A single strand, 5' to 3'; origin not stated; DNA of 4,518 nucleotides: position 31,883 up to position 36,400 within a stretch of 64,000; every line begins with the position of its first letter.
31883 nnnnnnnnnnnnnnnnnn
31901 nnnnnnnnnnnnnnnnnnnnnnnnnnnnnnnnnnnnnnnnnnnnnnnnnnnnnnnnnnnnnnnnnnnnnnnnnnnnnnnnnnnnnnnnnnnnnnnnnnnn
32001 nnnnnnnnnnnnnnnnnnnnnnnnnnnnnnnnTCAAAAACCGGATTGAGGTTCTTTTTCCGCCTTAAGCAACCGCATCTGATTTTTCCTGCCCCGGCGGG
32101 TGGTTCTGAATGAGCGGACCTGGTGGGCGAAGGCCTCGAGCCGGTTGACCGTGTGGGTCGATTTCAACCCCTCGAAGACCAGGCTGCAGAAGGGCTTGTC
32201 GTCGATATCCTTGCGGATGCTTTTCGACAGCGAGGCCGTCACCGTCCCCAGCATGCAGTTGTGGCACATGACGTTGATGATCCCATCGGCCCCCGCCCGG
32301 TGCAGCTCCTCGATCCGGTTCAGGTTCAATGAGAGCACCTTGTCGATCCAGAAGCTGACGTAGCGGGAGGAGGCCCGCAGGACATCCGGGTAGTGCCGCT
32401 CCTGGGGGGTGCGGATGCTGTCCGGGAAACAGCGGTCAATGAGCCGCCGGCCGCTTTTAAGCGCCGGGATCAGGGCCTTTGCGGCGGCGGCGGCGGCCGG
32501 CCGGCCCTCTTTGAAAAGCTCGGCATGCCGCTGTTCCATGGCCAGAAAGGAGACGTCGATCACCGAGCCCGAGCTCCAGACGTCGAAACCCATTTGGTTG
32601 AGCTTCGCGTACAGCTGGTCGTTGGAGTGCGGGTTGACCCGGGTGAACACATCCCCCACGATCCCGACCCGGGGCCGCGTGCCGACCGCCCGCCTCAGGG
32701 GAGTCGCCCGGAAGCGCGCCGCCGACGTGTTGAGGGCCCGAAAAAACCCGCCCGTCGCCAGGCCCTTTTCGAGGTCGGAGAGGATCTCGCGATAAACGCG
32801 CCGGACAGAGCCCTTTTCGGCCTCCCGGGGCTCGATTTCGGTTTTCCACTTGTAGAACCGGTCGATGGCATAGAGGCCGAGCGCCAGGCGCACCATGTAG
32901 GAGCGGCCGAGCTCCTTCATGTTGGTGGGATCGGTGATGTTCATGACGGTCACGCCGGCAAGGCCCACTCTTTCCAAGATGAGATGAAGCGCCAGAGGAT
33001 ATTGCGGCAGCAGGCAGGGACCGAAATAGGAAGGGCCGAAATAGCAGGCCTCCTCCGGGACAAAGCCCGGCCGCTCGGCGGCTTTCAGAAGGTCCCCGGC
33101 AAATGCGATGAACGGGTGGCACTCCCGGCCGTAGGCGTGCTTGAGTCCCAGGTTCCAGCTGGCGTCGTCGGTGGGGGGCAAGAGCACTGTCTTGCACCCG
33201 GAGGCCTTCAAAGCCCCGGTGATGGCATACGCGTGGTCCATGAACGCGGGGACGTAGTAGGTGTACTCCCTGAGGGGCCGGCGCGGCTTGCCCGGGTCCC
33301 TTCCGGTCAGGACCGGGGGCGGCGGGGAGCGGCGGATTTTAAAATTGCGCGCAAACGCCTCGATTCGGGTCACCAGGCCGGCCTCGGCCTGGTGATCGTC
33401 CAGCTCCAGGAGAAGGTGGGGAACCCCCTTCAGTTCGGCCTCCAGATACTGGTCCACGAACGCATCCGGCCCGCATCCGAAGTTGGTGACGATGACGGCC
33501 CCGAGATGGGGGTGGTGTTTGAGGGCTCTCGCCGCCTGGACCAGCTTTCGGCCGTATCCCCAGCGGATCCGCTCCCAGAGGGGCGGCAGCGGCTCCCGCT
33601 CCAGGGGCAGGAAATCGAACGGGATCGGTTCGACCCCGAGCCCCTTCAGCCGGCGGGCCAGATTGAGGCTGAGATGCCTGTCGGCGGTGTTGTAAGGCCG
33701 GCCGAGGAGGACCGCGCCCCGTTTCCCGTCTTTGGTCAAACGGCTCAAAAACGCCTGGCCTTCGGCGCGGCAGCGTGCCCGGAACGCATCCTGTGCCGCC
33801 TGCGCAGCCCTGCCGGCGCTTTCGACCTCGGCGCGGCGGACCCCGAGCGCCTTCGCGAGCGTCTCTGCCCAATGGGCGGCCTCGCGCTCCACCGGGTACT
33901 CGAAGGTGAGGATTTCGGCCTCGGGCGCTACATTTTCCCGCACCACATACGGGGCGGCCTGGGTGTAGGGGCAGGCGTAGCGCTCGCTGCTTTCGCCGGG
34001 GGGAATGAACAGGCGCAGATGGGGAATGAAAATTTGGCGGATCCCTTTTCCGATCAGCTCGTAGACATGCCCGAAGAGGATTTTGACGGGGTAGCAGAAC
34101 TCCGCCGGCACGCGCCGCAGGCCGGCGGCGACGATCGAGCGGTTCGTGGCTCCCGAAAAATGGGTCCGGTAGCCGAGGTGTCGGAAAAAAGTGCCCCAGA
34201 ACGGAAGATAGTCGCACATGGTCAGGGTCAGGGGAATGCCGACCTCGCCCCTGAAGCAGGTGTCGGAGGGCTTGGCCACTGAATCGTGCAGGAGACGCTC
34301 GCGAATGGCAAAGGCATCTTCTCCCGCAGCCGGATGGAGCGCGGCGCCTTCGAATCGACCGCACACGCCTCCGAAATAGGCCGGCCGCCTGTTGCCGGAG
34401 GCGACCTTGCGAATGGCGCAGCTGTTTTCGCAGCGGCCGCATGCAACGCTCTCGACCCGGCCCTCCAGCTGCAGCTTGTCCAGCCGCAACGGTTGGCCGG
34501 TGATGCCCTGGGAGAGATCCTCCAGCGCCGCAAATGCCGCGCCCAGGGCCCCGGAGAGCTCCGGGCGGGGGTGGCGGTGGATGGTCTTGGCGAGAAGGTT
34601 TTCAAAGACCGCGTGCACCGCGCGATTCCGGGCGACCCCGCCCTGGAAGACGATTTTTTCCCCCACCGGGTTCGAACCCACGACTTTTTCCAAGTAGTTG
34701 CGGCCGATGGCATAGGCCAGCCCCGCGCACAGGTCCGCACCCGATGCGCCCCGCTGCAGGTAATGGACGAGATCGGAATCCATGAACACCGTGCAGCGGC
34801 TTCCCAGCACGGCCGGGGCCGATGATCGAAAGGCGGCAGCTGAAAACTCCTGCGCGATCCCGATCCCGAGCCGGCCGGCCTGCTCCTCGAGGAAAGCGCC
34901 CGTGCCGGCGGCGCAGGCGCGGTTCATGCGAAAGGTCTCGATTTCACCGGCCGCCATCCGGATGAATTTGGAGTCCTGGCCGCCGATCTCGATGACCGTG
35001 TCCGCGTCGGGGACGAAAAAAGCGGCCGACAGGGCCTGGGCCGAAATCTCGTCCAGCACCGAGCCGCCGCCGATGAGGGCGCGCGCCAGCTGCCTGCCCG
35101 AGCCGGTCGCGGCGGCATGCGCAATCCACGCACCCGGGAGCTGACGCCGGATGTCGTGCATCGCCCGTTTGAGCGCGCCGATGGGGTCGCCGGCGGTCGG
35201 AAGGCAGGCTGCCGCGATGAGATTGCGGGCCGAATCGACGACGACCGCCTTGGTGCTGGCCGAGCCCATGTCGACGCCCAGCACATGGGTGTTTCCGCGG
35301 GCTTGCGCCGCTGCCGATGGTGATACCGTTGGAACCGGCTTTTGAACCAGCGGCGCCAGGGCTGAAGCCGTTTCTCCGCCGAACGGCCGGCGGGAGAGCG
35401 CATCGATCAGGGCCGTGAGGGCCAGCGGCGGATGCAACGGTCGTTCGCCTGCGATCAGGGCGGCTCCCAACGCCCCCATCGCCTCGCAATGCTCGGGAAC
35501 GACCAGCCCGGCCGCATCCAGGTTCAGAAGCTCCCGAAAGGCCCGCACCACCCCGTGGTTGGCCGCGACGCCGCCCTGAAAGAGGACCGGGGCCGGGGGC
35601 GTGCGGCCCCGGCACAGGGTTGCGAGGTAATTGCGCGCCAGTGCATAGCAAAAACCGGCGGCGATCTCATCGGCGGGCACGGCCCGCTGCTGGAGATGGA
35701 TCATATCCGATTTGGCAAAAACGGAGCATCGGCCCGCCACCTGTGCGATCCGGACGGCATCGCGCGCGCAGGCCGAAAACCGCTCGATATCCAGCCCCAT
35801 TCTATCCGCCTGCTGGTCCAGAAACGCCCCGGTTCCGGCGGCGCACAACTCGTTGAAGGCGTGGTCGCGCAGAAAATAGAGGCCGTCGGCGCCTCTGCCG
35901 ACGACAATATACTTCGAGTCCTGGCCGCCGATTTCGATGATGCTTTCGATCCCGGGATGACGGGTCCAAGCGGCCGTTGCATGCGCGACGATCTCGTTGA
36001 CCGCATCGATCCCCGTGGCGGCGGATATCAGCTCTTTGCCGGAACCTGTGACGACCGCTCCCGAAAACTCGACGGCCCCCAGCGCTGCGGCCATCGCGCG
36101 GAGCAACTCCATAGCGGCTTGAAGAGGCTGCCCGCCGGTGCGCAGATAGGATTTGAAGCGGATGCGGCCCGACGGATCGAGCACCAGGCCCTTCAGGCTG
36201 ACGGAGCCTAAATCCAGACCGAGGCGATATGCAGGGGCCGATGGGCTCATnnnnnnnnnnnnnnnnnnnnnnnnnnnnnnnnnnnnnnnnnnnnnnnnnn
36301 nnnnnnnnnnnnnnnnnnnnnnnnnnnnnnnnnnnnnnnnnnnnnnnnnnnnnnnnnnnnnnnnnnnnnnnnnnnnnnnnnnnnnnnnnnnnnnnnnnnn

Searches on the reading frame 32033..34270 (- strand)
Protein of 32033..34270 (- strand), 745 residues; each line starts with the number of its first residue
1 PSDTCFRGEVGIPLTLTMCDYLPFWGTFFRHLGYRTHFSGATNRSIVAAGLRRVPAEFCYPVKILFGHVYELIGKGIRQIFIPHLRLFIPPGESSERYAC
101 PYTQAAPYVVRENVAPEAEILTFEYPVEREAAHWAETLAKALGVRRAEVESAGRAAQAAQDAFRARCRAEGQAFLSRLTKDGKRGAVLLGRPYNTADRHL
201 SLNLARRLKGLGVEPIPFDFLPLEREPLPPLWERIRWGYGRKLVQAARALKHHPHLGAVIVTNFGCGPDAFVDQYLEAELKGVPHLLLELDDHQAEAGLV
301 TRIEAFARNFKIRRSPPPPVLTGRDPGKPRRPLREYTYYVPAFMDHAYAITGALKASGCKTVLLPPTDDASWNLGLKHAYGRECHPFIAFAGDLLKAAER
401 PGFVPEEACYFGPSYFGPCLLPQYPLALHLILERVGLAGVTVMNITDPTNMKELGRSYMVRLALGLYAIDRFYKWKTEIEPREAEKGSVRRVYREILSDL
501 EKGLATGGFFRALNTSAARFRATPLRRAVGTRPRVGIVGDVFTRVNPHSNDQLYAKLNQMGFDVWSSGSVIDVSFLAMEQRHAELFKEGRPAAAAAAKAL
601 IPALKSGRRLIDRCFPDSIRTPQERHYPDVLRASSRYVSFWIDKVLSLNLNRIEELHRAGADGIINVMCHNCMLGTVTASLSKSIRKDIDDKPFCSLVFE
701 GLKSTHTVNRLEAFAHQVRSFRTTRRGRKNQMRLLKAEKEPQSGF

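Call 50: search_protein_families(library=pfam, proteins=[window:32033-34270:-], max_evalue=10)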
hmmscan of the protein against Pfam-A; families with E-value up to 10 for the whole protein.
window:32033-34270:- (745 aa): 1 family
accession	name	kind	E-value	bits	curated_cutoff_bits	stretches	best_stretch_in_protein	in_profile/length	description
PF09989.15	DUF2229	-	3e-56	190.9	29.4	1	10-220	2-217/218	CoA enzyme activase uncharacterised domain (DUF2229)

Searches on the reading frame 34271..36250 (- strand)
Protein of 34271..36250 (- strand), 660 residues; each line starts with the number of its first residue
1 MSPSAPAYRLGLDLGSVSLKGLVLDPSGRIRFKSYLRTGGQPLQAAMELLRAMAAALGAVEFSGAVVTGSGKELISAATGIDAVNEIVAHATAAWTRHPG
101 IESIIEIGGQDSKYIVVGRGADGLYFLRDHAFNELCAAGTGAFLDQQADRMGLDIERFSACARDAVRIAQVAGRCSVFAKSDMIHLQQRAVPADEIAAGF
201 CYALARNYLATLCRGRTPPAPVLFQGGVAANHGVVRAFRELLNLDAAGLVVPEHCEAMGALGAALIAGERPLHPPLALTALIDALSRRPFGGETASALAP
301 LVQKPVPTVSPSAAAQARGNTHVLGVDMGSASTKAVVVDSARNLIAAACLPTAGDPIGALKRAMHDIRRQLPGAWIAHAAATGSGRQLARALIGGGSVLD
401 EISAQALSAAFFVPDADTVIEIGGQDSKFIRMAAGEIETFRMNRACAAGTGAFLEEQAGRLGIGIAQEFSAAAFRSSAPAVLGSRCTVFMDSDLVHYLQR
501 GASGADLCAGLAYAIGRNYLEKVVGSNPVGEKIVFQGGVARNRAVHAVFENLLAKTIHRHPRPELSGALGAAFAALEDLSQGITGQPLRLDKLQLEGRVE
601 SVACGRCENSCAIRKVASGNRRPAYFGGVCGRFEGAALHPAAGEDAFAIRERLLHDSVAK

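Call 55: search_dna_similar(query=window:34271-36250:-, collection=plasmids, mode=protein, max_rows=40, max_evalue=1e-20)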
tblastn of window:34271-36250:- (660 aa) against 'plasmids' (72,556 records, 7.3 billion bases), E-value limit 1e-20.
Records with a match: 12; places in all: 16; records where one place covers at least 80% of the query: 9.
Best place of each record, by identity: <60% 12.
By first word of the organism name: Listeria 2; Fusobacterium 2; Monoglobus 1; Collinsella 1; Subdoligranulum 1; Paraclostridium 1; Haliovirga 1; Acetoanaerobium 1; Brevibacillus 1; Azoarcus 1.
By predicted mobility (MOB-suite, as given by PLSDB): non-mobilizable 11; mobilizable 1.
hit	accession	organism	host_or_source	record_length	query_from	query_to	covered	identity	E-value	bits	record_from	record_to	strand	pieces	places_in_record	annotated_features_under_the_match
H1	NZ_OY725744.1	Monoglobus pectinilyticus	-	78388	2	637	86%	37.7%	2e-47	364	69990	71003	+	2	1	acyl-CoA dehydratase activase | 2-hydroxyacyl-CoA dehydratase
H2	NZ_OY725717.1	Collinsella aerofaciens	-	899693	67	632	86%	36.2%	3e-67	247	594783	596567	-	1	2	acyl-CoA dehydratase activase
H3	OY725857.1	Subdoligranulum variabile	-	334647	9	623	93%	32.2%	1e-64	239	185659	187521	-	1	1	none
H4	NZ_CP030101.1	Listeria monocytogenes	Environment,water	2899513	10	634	95%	31.3%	7e-46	306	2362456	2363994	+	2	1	none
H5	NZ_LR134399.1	Listeria monocytogenes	Homo sapiens,Vein blood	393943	10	634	95%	31.0%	5e-45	304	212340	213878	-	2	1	2-hydroxyacyl-CoA dehydratase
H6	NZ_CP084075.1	Fusobacterium vincentii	-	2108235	8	639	96%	29.4%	4e-56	214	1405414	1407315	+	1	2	none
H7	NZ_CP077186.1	Fusobacterium animalis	Homo sapiens,resected colorectal tumor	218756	8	639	96%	29.1%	8e-56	213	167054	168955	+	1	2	acyl-CoA dehydratase activase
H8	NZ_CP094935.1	Paraclostridium bifermentans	Homo sapiens,feces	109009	9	557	83%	31.8%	4e-82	421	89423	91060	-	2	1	acyl-CoA dehydratase activase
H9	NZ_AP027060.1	Haliovirga abyssi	-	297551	8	561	84%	29.9%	7e-58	219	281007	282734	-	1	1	acyl-CoA dehydratase activase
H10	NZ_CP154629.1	Acetoanaerobium noterae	cell culture,Sludge of a digestion ...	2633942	129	621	75%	30.3%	2e-41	169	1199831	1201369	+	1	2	none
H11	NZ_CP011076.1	Brevibacillus laterosporus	Oryza sativa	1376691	306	563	39%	30.0%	9e-22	108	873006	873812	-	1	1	none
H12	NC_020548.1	Azoarcus sp. KH32C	-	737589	309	557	38%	30.4%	6e-21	105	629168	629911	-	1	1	2-hydroxyacyl-CoA dehydratase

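Call 56: get_annotated_region(hit=H5, flank=4000)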
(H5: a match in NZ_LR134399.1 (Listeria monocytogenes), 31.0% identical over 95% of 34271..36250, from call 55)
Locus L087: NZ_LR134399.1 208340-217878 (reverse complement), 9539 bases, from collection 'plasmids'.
description: Listeria monocytogenes strain NCTC7974 plasmid 2, complete sequence
organism: Listeria monocytogenes (NCBI taxid 1639)
taxonomy: Bacteria; Bacillota; Bacilli; Bacillales; Listeriaceae; Listeria; Listeria monocytogenes
host: -; source: Homo sapiens,Vein blood; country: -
typing (MOB-suite, as given by PLSDB): non-mobilizable
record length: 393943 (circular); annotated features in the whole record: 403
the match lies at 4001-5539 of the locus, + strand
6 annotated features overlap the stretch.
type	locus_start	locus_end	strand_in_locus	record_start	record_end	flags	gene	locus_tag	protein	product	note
CDS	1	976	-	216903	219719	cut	-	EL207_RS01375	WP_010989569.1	sigma-54-dependent transcriptional regulator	-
CDS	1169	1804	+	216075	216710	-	-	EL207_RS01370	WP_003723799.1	FMN-dependent NADH-azoreductase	-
CDS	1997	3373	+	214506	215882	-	-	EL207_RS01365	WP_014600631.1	amino acid permease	GO:0006865 - amino acid transport [Evidence IEA]; GO:0055085 - transmembrane transport [Evidence IEA]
CDS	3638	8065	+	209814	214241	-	-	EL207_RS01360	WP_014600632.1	2-hydroxyacyl-CoA dehydratase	-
CDS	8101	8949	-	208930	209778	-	-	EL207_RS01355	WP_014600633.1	PhzF family phenazine biosynthesis protein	GO:0009058 - biosynthetic process [Evidence IEA]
CDS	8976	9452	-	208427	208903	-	ybaK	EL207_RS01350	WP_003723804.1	Cys-tRNA(Pro) deacylase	GO:0043039 - tRNA aminoacylation [Evidence IEA]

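Call 57: get_annotated_region(hit=H8, flank=5000)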
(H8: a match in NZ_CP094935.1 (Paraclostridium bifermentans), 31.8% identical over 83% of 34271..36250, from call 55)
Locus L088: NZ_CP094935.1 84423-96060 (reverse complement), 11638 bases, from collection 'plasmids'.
description: Paraclostridium bifermentans strain HD0315_2 plasmid pHD0315_2-2, complete sequence
organism: Paraclostridium bifermentans (NCBI taxid 1490)
taxonomy: Bacteria; Bacillota; Clostridia; Peptostreptococcales; Peptostreptococcaceae; Paraclostridium; Paraclostridium bifermentans
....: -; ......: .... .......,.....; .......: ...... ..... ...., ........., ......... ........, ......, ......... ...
typing (MOB-suite, as given by PLSDB): non-mobilizable
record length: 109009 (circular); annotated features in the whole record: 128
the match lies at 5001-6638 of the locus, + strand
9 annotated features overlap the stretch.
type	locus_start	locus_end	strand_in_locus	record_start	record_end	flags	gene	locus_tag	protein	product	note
CDS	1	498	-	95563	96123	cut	-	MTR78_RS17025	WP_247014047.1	helix-turn-helix transcriptional regulator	-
CDS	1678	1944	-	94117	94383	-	-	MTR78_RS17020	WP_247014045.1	hypothetical protein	-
CDS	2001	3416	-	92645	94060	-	nhaC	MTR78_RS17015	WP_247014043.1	Na+/H+ antiporter NhaC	GO:1902600 - proton transmembrane transport [Evidence IEA]; GO:0006814 - sodium ion transport [Evidence IEA]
CDS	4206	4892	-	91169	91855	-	-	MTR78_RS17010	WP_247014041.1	Crp/Fnr family transcriptional regulator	GO:0006355 - regulation of DNA-templated transcription [Evidence IEA]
CDS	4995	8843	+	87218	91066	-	-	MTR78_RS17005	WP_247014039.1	acyl-CoA dehydratase activase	-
CDS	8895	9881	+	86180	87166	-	-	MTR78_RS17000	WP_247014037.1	ABC transporter substrate-binding protein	-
CDS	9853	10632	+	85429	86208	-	-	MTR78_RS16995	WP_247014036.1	ABC transporter permease subunit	GO:0055085 - transmembrane transport [Evidence IEA]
CDS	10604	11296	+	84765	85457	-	-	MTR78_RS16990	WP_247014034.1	ABC transporter ATP-binding protein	-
CDS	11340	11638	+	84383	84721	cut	-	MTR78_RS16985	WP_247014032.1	cupin domain-containing protein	-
